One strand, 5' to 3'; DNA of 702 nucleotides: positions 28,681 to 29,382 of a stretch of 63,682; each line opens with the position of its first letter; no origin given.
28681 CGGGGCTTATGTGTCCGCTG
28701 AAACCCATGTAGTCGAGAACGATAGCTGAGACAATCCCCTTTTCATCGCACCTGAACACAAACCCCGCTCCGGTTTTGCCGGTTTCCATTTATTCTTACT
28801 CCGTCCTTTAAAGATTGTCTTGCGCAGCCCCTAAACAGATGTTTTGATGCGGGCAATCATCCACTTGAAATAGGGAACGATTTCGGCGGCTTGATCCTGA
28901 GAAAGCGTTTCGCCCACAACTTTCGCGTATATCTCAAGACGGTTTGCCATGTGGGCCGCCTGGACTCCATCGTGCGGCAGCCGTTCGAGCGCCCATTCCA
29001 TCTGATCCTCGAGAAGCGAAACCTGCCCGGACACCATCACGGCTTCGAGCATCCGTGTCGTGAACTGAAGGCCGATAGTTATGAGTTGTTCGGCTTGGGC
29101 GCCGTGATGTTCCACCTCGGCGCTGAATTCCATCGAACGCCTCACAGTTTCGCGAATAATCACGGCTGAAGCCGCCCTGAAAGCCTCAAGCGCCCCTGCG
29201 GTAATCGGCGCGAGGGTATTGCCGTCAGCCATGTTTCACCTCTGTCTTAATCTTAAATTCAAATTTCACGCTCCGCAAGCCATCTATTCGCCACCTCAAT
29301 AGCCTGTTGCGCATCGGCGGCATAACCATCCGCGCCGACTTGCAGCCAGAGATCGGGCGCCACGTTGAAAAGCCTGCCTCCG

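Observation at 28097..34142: Stand-alone CarH-type B12 photoreceptor module, phycobiliprotein-like partner and CxxC-tailed PAS protein wired behind a giant hybrid kinase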

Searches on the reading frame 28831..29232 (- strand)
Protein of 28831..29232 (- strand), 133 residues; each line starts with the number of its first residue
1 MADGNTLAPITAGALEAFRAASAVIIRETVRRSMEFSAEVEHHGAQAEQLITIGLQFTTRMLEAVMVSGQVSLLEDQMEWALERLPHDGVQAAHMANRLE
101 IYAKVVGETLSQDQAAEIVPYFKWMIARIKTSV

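Call 3: search_protein_families(library=pfam, proteins=[window:28831-29232:-], max_evalue=0.01)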
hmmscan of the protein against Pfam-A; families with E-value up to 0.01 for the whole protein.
window:28831-29232:- (133 aa): 0 families

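Call 4: search_protein_families(library=ncbifam, proteins=[window:28831-29232:-], max_evalue=0.1)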
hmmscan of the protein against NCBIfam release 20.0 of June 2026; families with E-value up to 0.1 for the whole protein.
window:28831-29232:- (133 aa): 0 families

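Call 6: search_solved_structures(query=window:28831-29232:-, max_evalue=10, show_alignments=2)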
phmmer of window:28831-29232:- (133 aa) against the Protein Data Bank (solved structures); distinct sequences matched with E-value up to 10: 3.
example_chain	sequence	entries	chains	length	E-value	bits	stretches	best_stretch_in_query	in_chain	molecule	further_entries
4aui_A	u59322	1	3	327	0.47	14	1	7-52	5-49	PORIN (PORB)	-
9fw7_A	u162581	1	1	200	0.47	14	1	24-119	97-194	Retroaldolase 32 (RAD32)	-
8vvi_A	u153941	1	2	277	1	12.9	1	49-102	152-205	Motility protein B-like N-terminal domain-containing protein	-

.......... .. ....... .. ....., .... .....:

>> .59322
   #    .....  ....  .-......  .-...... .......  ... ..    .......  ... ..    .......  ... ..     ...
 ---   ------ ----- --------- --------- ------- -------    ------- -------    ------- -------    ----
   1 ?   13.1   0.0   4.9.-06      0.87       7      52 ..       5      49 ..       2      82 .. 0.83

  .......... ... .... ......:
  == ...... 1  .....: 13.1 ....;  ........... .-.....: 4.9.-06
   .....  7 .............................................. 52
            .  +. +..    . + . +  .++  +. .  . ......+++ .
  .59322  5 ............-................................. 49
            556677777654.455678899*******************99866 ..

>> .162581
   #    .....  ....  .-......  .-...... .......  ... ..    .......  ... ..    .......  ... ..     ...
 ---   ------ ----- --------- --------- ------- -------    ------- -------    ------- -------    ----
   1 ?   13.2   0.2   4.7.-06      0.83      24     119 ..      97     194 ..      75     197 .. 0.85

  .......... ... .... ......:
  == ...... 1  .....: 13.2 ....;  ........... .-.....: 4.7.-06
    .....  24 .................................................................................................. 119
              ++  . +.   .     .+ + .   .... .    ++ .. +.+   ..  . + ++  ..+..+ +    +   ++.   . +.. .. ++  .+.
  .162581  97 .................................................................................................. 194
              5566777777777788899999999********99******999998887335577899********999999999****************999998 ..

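Call 8: find_homologous_proteins(query=window:28831-29232:-, max_evalue=0.001)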
Query window:28831-29232:- (133 aa): 3 proteins with E <= 0.001 among 46 candidates.
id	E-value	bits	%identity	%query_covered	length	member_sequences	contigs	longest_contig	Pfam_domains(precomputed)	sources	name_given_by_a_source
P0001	6.0e-78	276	100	100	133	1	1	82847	-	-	-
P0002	1.2e-36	143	54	98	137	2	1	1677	-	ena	-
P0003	5.0e-18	83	64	50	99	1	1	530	-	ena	-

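Call 22: predict_structure(alignment_id=A1)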
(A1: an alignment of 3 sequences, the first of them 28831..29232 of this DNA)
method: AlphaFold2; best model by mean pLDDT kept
length: 133 residues; sequences in the alignment: 3
mean_pLDDT: 69.9   pTM: 0.53
mean pLDDT of the five models: 69.9, 63.9, 62.6, 59.6, 55.6
residues with pLDDT >= 90: 0; 70-90: 78; 50-70: 52; < 50: 3
segments of 3 or more residues with pLDDT < 50: 1-3
pLDDT, mean of each block of 10 residues (from residue 1): 55 77 75 63 64 71 71 70 61 73 78 79 77 63
secondary structure, 60 per line:
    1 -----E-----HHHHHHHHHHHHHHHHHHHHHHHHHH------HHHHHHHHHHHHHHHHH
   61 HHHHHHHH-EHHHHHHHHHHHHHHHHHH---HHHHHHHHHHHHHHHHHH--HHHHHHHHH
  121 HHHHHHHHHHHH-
elements in order: H12-37 H44-68 H71-88 H92-109 H112-132

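Call 26: fold_search(model_id=the predicted structure, library=pdb)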
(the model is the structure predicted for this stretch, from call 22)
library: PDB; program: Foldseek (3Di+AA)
matches with E <= 10: 287; with E <= 0.001: 0
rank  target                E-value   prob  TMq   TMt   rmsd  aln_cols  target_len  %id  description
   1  8uhe_I                5.6e-02  1.00  0.62  0.54   4.0       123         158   20  Structure of the far-red light-absorbing allophycocyanin core expressed during FaRLiP (released 2024-01-03)
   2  7vea_aD               6.2e-02  1.00  0.65  0.56   3.5       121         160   21  Pentacylindrical allophycocyanin core from Thermosynechococcus vulcanus (released 2022-06-22)
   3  8imi_H                6.9e-02  1.00  0.56  0.48   4.1       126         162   18  A1-A2, A3-A4, B'1-B'2, C'1-C'2 cylinder in cyanobacterial phycobilisome from Anthocerotibacter panamensis (Cluster A) (released 2023-10-25)
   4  7efv_B                7.7e-02  1.00  0.58  0.47   4.1       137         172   18  Crystal structure of octameric state of C-phycocyanin from Thermoleptolyngbya sp. O-77 (released 2021-11-17)
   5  7sc7_AA               8.5e-02  1.00  0.58  0.50   4.1       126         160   19  Synechocystis PCC 6803 Phycobilisome core from up-down rod conformation (released 2022-08-31)
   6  8uhe_B                9.0e-02  1.00  0.57  0.49   4.2       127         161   20  Structure of the far-red light-absorbing allophycocyanin core expressed during FaRLiP (released 2024-01-03)
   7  5y6p_H1               9.5e-02  1.00  0.65  0.56   3.4       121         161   19  Structure of the phycobilisome from the red alga Griffithsia pacifica (released 2017-11-15)
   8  9wg7_S2               9.5e-02  1.00  0.64  0.54   3.6       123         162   17  The structure of phycobilisome with a bicylindrical core from the cyanobacterium Synechococcus elongatus PCC 7942 (released 2026-04-01)
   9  7ext_C1               1.0e-01  1.00  0.64  0.52   3.7       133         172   16  Cryo-EM structure of cyanobacterial phycobilisome from Synechococcus sp. PCC 7002 (released 2021-10-06)
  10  6fzn_B                1.0e-01  1.00  0.57  0.58   5.2       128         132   13  SMURFP-Y56R mutant in complex with biliverdin (released 2018-10-17)
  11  4rmp_B                1.0e-01  0.99  0.56  0.48   4.2       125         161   19  Crystal structure of allophycocyanin from marine cyanobacterium Phormidium sp. A09DM (released 2015-05-13)
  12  2uul_B                1.1e-01  1.00  0.59  0.48   4.2       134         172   17  Crystal structure of C-phycocyanin from Phormidium, Lyngbya spp. (Marine) and Spirulina sp. (Fresh water) shows two di (released 2008-05-27)
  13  8uhe_F                1.1e-01  1.00  0.64  0.55   3.7       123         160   20  Structure of the far-red light-absorbing allophycocyanin core expressed during FaRLiP (released 2024-01-03)
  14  8ddy_A                1.2e-01  1.00  0.62  0.54   3.7       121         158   20  Helical rods of far-red light-absorbing allophycocyanin in Synechococcus sp. (released 2023-04-05)
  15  5tou_B                1.2e-01  1.00  0.61  0.49   4.0       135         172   16  STRUCTURE OF C-PHYCOCYANIN FROM ARCTIC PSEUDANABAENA SP. LW0831 (released 2017-03-08)
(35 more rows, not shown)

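Call 27: search_protein_representatives(alignment_id=A1)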
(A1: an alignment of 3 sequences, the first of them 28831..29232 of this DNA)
Query: 3 sequences, 137 profile positions. Proteins with E-value up to 0.001 (for the whole library): 139; up to 1e-10: 103; up to 1e-30: 20. The best 139 are listed.
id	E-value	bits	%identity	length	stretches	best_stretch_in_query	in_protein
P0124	8.2e-67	239.7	-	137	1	1-137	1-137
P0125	1.9e-51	190.0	-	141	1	5-137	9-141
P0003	4.9e-46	172.4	-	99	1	28-137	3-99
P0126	4.3e-44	166.1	-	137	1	5-133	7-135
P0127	2.6e-42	160.4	-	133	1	9-132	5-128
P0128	2.4e-38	147.5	-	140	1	4-134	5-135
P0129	1.8e-36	141.4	-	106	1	29-133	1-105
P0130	7.0e-36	139.5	-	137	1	1-134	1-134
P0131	1.6e-35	138.3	-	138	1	8-135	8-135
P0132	3.7e-35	137.2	-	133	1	4-130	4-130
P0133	2.8e-34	134.3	-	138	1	5-135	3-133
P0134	7.7e-34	132.9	-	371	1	5-135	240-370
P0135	3.8e-33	130.7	-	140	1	8-134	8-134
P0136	3.9e-33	130.6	-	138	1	1-132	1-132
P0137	6.4e-33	129.9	-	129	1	6-133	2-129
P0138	1.1e-32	129.1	-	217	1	7-136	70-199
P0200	2.0e-17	79.7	-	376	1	10-133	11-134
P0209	5.1e-15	71.9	-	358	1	10-133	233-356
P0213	3.4e-14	69.3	-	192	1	7-126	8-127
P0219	5.5e-12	62.1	-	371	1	6-129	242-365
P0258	3.8e-04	36.7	-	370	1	6-132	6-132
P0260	7.5e-04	35.8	-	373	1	9-126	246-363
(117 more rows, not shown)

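Call 30: search_solved_structures(query=A2, max_evalue=10, show_alignments=3)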
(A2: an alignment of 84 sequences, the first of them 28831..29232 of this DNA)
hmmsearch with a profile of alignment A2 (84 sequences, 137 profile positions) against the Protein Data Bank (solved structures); distinct sequences matched with E-value up to 10: 47.
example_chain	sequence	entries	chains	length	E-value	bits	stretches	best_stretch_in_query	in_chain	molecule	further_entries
8ddy_B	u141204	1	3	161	0.00012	25.4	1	19-128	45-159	Allophycocyanin subunit beta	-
9v7j_s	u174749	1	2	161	0.0012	22.2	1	14-128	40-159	Phycobilisome core component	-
8j2y_A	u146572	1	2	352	0.0018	21.6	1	6-106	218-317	GGDEF domain-containing protein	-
8uhe_B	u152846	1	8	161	0.0019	21.5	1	13-126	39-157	ApcB2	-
7uqa_A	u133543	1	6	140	0.0028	20.9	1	89-135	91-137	small Ultra-Red Fluorescent Protein (smURFP)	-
9i1r_C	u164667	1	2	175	0.0048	20.2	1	54-130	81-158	Phycocyanin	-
6fzo_A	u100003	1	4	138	0.0064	19.7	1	89-133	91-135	Smurfp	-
6fzn_A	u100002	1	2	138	0.0066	19.7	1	89-133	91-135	smURFP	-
8uhe_I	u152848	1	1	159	0.01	19.1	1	88-128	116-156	ApcD2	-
8uhe_C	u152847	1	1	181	0.013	18.7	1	86-129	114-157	ApcD3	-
8wql_VG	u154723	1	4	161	0.021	18.1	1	89-129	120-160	Allophycocyanin-B alpha subunit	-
4uos_A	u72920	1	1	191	0.021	18.1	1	2-135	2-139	DESIGNED HELICAL BUNDLE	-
8fjg_A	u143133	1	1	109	0.021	18.1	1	8-51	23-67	H12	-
8j2w_A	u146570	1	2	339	0.029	17.6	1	15-108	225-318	Cobalamin-binding protein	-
8j2x_A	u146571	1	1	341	0.029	17.6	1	15-108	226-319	Cobalamin-binding protein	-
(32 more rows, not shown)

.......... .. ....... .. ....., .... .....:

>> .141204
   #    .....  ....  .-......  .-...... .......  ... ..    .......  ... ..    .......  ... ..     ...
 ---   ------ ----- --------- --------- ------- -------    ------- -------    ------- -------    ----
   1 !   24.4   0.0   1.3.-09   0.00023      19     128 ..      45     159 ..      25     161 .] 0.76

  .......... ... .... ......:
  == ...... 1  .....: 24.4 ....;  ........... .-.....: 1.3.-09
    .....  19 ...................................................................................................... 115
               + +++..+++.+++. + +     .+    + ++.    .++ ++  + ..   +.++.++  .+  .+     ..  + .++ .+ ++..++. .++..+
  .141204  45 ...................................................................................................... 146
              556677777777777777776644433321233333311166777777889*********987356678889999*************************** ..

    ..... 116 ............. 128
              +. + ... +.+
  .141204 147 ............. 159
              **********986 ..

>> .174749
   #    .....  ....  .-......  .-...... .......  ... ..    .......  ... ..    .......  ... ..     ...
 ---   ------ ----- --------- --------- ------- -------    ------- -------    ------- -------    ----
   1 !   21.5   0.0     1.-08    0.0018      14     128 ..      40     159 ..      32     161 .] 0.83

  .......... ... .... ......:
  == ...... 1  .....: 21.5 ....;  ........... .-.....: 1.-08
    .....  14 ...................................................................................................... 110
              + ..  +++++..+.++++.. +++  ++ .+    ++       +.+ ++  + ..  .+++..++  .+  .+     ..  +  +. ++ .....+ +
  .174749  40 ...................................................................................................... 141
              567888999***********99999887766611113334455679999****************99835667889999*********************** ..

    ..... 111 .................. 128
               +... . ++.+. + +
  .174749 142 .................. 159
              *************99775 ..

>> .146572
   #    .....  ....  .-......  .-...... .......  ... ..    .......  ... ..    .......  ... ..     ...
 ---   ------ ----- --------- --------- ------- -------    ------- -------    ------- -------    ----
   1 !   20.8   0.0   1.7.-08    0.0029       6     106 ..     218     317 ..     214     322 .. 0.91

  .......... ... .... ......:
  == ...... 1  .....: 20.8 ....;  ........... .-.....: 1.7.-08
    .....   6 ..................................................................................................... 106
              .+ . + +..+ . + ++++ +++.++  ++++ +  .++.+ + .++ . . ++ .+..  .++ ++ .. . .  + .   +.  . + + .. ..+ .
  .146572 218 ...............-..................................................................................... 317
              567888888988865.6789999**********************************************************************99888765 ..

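Call 31: search_protein_families(library=pfam, alignment_id=A2, max_evalue=1)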
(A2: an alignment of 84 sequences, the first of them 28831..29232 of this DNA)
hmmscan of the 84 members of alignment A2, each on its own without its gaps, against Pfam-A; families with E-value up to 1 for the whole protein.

A. member 1, window:28831-29232:- (133 aa): 2 families
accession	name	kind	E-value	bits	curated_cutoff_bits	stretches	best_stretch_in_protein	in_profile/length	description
PF00502.25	Phycobilisome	-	0.058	13.8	22.2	1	66-127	91-153/155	Phycobilisome protein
PF14338.12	Mrr_N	-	0.1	13.2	29.5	1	34-89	9-65/87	Mrr N-terminal domain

B. families by the number of members that match (of 84 scanned): 35 families (the first 25 are shown)
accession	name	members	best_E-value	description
PF00502.25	Phycobilisome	29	6.9e-07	Phycobilisome protein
PF07485.16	DUF1529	5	0.0091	Domain of Unknown Function (DUF1259)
PF14338.12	Mrr_N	4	0.0046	Mrr N-terminal domain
PF20302.4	HisK-N-like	2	0.0029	HisK-N-like globin domain of the ASK signalosome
PF08678.16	Rsbr_N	2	0.019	Rsbr N terminal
PF00745.25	GlutR_dimer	1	0.00041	Glutamyl-tRNAGlu reductase, dimerisation domain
PF12551.13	PHBC_N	1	0.002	Poly-beta-hydroxybutyrate polymerase N terminal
PF23135.2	TRI4_N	1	0.0091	TRI4 N-terminal domain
PF15177.11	IL28A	1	0.017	Interleukin-28A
PF12127.13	FloA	1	0.024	Flotillin-like protein FloA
PF17221.8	COMMD1_N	1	0.035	COMMD1 N-terminal domain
PF07369.16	DUF1488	1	0.037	Protein of unknown function (DUF1488)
PF23989.1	PilB3_C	1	0.053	PilB3-like, C-terminal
PF19299.5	DUF5914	1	0.056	Domain of unknown function (DUF5914)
PF03934.19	T2SSK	1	0.079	Type II secretion system (T2SS), protein K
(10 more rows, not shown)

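Call 39: find_related_loci(query=A4, collection=genome_contigs, flank=7000)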
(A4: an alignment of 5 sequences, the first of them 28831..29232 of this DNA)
Query A4 (133 aa) in genome_contigs; peptide patterns used: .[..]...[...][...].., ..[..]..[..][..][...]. (x = any residue, [..] = any of these).
498 stretches matched a pattern; 2 encode a relative of the query (tblastn E <= 1e-3); 2 distinct loci.
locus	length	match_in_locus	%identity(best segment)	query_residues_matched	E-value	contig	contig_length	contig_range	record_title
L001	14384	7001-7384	55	1-128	1e-45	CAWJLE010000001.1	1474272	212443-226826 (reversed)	MAG: uncultured Chloroflexia bacterium isolate MFD02416.bin.2.92 genome assembly, contig: contig_60415, whole genome sho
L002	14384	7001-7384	52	1-128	2e-40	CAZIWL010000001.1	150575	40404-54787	MAG TPA_asm: uncultured Anaerolineales bacterium isolate binchicken_co334_394 genome assembly, contig: NODE_96_length_15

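Call 42: search_protein_families(library=pfam, proteins=[L001:4387-5583:+, L001:5510-6253:+, L001:6132-6992:+, L001:7398-8384:+, L001:1047-2669:+, L002:3782-4858:+, L002:4831-5766:+, L002:5885-6979:+, L002:7419-8630:+, L002:1404-3062:+], max_evalue=0.001)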
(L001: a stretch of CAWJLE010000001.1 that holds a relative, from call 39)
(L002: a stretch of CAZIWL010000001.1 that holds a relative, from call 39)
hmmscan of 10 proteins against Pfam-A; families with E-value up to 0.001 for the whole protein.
L001:4387-5583:+ (398 aa): 3 families
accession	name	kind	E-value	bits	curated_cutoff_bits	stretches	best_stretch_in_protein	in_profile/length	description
PF02518.31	HATPase_c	-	3.2e-30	105.3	26.4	1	288-397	2-109/111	Histidine kinase-, DNA gyrase B-, and HSP90-like ATPase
PF00512.31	HisKA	-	8.2e-19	67.9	26.9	1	174-241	2-66/66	His Kinase A (phospho-acceptor) domain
PF13581.12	HATPase_c_2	-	4.3e-06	27.2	27.4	1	288-373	28-110/127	Histidine kinase-like ATPase domain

L001:5510-6253:+ (247 aa): 1 family
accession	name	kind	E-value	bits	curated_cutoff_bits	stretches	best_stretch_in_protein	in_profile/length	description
PF00072.30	Response_reg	-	2e-22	79.9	30.2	1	52-165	1-111/111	Response regulator receiver domain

L001:6132-6992:+ (286 aa): 2 families
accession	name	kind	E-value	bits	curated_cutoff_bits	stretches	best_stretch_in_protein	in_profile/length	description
PF02310.24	B12-binding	-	8.5e-16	58.3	32.1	1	157-232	2-77/121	B12 binding domain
PF02607.22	B12-binding_2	-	1.3e-15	57.8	23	1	71-143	2-73/74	B12 binding domain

L001:7398-8384:+ (328 aa): 0 families

L001:1047-2669:+ (540 aa): 5 families
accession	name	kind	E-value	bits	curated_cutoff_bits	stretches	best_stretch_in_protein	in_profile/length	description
PF13185.12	GAF_2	-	4.4e-31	108.3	28.6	1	110-251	3-134/136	GAF domain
PF08448.16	PAS_4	-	2.1e-26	92.8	23.1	1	273-382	2-109/110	PAS fold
PF01590.32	GAF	-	4.1e-14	53.7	22.4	1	113-248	4-129/133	GAF domain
PF00989.32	PAS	-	9.6e-11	42.1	22.6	1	267-378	2-113/113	PAS fold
PF13426.13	PAS_9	-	9.8e-10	39.1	27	1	277-379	2-102/103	PAS domain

L002:3782-4858:+ (358 aa): 5 families
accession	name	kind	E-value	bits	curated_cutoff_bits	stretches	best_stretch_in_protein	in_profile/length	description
PF02374.21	ArsA_ATPase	-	1e-63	215.8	24.3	1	48-341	2-303/305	Anion-transporting ATPase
PF13614.12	AAA_31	-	1.4e-09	38.6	27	1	51-189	6-132/177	AAA domain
PF01656.29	CbiA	-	1.5e-06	28.6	25.4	1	50-222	2-54/125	CobQ/CobB/MinD/ParA nucleotide binding domain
PF10609.15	ParA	-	3.6e-05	23.8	27.1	1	48-98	5-56/246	NUBPL iron-transfer P-loop NTPase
PF00448.28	SRP54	-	0.00026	21.2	22.7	0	48-85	2-39/196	SRP54-type protein, GTPase domain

L002:4831-5766:+ (311 aa): 1 family
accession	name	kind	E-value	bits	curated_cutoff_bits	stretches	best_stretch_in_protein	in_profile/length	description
PF12804.13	NTP_transf_3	-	2.5e-36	125.7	27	1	120-267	1-155/160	MobA-like NTP transferase domain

L002:5885-6979:+ (364 aa): 2 families
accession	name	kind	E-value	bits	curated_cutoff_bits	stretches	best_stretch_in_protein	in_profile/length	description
PF02310.24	B12-binding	-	2e-23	82.9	32.1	1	241-355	2-120/121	B12 binding domain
PF02607.22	B12-binding_2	-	5.9e-15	55.7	23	1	156-228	2-73/74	B12 binding domain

L002:7419-8630:+ (403 aa): 3 families
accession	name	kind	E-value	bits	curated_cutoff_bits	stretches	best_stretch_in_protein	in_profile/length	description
PF02518.31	HATPase_c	-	1.5e-28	99.9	26.4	1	288-398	2-110/111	Histidine kinase-, DNA gyrase B-, and HSP90-like ATPase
PF00512.31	HisKA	-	1.9e-16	60.3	26.9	1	174-242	1-66/66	His Kinase A (phospho-acceptor) domain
PF13581.12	HATPase_c_2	-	6.3e-07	29.9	27.4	1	276-374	16-111/127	Histidine kinase-like ATPase domain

L002:1404-3062:+ (552 aa): 2 families
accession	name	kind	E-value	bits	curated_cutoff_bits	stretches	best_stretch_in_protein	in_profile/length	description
PF00384.28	Molybdopterin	-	1e-56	192.9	24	1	8-340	97-352/353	Molybdopterin oxidoreductase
PF01568.27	Molydop_binding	-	7.3e-34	116.6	26.8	1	437-543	1-110/110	Molydopterin dinucleotide binding domain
